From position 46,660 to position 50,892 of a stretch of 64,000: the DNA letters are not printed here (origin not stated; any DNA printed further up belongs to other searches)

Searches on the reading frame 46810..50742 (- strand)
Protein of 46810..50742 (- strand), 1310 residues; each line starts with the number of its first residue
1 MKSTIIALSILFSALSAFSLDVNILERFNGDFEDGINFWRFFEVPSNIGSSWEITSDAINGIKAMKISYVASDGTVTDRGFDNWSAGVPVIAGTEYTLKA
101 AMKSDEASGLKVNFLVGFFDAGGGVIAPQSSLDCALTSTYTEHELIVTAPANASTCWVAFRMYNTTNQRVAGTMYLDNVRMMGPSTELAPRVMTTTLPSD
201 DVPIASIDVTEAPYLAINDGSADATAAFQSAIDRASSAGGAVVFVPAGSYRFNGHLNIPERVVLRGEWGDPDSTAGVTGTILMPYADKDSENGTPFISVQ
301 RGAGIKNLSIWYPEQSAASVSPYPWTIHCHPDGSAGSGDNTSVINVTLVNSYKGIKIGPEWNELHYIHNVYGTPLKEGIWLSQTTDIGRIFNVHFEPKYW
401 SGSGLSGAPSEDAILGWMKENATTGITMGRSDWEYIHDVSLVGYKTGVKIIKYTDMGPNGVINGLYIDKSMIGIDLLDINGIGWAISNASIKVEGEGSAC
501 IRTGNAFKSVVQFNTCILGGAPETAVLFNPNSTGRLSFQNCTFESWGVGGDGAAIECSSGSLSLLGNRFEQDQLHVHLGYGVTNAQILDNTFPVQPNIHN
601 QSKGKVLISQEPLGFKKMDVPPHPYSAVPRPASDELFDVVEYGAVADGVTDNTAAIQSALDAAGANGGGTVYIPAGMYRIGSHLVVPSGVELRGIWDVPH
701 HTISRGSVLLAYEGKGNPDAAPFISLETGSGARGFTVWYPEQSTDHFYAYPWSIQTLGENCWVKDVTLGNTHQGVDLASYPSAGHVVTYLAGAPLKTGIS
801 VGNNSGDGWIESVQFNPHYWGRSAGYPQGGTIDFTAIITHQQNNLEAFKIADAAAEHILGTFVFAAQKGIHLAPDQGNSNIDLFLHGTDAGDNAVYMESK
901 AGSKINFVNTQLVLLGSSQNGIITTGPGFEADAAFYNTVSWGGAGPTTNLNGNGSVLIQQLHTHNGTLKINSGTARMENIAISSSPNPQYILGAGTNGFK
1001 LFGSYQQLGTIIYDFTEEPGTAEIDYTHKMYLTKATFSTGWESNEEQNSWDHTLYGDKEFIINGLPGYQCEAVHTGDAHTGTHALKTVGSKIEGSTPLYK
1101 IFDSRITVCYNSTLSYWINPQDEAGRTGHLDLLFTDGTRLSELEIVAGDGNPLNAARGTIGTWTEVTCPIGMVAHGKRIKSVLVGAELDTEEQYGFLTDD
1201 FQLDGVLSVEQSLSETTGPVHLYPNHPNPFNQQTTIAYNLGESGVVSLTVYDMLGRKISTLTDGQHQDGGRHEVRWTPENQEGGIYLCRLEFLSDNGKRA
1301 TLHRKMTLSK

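Call 6: search_protein_families(library=pfam, proteins=[window:46810-50742:-], max_evalue=0.001)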
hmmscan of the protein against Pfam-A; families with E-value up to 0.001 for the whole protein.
window:46810-50742:- (1310 aa): 2 families
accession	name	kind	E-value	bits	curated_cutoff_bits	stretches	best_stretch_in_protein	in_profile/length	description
PF12708.12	Pect-lyase_RHGA_epim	-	9.1e-26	91.4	27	2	637-694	2-60/213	Rhamnogalacturonase A/epimerase, pectate lyase-like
PF18962.6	Por_Secre_tail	-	0.00014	22.5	27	1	1227-1291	3-63/75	Secretion system C-terminal sorting domain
